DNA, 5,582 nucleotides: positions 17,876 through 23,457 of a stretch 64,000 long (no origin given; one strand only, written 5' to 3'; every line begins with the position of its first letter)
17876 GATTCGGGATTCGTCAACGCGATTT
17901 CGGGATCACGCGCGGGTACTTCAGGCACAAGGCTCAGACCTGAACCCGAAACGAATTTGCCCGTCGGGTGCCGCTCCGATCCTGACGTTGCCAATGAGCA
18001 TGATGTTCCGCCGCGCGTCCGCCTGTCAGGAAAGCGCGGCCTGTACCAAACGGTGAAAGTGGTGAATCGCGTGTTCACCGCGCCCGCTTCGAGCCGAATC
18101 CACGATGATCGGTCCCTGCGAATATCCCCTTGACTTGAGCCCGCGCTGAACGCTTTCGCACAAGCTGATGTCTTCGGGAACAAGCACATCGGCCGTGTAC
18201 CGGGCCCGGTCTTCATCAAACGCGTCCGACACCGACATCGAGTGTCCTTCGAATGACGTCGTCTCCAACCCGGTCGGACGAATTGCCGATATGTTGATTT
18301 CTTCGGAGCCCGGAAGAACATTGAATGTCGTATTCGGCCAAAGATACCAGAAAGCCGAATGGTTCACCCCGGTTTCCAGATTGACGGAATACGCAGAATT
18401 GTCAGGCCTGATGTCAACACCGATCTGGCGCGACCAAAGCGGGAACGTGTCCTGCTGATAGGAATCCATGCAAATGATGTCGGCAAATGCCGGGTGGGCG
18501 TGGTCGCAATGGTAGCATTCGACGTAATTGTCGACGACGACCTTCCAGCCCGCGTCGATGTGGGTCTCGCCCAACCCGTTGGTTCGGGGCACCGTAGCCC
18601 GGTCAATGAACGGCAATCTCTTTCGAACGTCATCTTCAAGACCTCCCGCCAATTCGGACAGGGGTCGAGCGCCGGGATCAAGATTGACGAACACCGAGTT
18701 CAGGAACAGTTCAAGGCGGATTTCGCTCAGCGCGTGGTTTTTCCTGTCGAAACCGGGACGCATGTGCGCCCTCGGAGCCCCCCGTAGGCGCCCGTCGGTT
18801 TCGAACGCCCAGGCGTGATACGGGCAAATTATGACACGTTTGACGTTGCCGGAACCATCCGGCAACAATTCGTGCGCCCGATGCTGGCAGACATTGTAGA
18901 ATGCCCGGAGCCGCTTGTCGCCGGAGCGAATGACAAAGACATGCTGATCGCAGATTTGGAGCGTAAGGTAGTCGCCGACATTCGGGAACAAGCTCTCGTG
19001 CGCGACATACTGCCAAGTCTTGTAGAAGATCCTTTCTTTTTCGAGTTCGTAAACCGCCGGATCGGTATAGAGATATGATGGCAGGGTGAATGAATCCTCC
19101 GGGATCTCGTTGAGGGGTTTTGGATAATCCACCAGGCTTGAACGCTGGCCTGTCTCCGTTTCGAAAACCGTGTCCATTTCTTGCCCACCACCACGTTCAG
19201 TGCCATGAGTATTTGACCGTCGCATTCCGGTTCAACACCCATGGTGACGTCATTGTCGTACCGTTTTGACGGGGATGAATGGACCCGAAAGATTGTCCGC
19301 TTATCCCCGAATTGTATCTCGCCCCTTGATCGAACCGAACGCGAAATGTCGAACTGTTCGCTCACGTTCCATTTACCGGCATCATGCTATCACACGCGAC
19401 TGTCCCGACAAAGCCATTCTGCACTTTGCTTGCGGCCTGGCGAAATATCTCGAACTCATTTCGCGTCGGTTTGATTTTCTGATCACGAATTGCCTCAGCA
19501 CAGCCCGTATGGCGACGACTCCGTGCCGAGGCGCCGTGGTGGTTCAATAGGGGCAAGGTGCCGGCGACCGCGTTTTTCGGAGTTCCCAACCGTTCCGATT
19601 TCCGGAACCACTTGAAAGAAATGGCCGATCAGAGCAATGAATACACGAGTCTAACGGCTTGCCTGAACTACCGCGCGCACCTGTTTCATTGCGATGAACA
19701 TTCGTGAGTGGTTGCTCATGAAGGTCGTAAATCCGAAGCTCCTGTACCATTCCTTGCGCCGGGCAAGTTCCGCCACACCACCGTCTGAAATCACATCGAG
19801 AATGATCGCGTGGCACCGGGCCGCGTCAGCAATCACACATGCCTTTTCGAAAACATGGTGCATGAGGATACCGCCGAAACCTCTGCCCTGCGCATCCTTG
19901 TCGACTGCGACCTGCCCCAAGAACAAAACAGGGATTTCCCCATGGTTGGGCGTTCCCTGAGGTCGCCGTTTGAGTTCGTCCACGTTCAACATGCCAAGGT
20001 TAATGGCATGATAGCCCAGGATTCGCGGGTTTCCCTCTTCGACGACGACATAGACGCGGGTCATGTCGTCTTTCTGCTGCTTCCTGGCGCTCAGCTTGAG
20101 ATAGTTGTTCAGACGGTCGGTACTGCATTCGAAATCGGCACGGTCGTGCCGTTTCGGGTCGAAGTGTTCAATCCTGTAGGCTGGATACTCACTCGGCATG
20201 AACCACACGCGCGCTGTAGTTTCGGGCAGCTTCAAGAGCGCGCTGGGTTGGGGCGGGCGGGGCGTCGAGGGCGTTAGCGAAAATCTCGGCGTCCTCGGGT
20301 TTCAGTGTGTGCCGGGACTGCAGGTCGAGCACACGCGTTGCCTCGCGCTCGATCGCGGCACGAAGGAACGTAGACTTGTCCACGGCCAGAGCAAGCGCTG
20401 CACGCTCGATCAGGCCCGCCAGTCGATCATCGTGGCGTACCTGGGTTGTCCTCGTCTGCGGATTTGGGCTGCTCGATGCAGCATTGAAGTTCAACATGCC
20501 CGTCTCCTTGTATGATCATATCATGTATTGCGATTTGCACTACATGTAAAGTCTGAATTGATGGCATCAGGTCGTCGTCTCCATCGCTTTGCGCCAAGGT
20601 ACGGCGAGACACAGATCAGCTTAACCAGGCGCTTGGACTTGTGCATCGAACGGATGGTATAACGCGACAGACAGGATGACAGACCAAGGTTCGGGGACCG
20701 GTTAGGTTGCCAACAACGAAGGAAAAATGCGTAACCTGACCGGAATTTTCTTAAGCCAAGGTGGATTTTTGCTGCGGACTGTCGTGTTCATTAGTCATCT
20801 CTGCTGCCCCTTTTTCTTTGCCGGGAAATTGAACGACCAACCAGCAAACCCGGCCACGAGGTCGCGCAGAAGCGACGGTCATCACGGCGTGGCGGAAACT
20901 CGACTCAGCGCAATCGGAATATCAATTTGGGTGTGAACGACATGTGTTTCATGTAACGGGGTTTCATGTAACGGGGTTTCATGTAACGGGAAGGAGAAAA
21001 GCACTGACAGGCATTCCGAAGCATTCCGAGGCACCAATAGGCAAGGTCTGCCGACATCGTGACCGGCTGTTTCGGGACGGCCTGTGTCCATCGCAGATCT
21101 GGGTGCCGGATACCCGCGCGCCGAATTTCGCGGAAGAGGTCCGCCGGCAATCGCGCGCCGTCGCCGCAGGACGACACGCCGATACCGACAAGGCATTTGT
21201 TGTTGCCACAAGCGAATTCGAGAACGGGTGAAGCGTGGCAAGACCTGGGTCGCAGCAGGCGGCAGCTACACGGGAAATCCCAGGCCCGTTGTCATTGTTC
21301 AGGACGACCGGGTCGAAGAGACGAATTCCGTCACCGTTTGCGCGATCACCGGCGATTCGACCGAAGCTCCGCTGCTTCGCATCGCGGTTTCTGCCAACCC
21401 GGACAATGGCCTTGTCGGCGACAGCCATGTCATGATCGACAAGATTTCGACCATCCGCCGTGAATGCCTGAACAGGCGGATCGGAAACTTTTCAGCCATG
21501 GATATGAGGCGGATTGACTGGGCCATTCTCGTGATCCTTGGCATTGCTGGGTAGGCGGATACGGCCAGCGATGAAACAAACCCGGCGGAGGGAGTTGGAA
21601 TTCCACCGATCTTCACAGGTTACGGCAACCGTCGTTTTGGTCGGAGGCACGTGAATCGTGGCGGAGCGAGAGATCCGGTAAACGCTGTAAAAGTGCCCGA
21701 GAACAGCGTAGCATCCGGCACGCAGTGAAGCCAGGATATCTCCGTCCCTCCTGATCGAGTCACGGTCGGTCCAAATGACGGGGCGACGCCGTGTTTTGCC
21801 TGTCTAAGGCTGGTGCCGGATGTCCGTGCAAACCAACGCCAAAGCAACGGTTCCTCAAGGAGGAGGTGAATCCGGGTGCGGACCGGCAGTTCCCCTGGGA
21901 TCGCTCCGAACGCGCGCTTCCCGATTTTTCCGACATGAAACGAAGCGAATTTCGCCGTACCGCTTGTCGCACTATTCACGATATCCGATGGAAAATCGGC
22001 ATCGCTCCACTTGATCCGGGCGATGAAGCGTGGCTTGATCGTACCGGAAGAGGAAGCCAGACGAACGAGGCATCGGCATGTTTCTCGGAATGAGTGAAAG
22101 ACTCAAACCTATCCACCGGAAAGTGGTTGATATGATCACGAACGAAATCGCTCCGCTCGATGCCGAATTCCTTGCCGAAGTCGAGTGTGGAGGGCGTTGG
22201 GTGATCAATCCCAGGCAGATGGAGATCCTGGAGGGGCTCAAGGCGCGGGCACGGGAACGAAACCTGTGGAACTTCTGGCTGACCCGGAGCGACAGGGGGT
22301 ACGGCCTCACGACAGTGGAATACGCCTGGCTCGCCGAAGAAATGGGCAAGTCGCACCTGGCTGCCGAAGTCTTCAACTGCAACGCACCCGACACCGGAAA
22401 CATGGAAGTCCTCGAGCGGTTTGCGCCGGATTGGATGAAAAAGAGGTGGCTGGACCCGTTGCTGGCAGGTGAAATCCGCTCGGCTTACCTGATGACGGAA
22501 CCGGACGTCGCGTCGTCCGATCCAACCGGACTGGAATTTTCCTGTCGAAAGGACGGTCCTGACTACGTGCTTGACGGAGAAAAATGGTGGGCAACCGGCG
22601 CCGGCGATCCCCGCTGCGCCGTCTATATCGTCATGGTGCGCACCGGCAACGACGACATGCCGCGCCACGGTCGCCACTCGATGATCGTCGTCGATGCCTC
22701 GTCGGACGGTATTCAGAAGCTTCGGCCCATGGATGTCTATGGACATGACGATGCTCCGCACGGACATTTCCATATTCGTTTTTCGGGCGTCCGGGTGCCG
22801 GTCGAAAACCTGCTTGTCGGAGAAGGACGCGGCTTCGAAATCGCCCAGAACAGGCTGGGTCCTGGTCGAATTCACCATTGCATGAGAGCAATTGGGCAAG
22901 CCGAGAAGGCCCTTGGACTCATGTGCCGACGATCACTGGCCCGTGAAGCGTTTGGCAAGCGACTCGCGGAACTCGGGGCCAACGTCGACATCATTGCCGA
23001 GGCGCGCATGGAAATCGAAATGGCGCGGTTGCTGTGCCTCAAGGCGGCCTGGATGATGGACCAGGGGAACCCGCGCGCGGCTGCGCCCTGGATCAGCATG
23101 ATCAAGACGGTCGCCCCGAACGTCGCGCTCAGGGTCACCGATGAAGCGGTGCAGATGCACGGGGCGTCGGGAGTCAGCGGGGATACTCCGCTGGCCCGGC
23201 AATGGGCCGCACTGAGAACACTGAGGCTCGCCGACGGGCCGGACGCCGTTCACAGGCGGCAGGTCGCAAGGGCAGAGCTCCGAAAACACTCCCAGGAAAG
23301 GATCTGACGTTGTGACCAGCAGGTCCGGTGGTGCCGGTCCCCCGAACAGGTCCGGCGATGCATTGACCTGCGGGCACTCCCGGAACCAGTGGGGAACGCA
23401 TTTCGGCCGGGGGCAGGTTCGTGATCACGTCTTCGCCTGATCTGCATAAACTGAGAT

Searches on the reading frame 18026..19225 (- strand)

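Call 7: search_protein_families(library=pfam, proteins=[window:18026-19225:-], max_evalue=0.001)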
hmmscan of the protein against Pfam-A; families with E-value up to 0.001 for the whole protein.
window:18026-19225:- (399 aa): 2 families
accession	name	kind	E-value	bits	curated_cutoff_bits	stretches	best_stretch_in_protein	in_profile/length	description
PF00848.25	Ring_hydroxyl_A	-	3.2e-23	83.2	24.9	1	221-398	12-206/208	Ring hydroxylating alpha subunit (catalytic domain)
PF00355.32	Rieske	-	1.9e-18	66.6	20.3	1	70-154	1-82/88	Rieske [2Fe-2S] domain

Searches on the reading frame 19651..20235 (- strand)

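Call 7: search_protein_families(library=pfam, proteins=[window:19651-20235:-], max_evalue=0.001)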
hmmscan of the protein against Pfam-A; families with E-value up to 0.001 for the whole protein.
window:19651-20235:- (194 aa): 2 families
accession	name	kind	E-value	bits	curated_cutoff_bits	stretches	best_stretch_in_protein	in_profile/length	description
PF13508.13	Acetyltransf_7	-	1.2e-07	32.4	27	1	93-170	28-83/84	Acetyltransferase (GNAT) domain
PF00583.31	Acetyltransf_1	-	1.2e-05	26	20.7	1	56-151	31-103/116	Acetyltransferase (GNAT) family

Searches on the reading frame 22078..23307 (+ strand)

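Call 48: search_protein_families(library=pfam, proteins=[window:22078-23307:+], max_evalue=0.00001)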
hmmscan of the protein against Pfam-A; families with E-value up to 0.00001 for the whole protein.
window:22078-23307:+ (409 aa): 3 families
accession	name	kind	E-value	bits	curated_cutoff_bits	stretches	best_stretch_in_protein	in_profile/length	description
PF00441.29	Acyl-CoA_dh_1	-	6.5e-35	120.9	22.4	1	250-400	1-149/150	Acyl-CoA dehydrogenase, C-terminal domain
PF02770.24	Acyl-CoA_dh_M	-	4.5e-17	62.4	33.3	1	136-233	1-94/97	Acyl-CoA dehydrogenase, middle domain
PF08028.16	Acyl-CoA_dh_2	-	4.6e-09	37.1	22.7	1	266-377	2-121/134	Acyl-CoA dehydrogenase, C-terminal domain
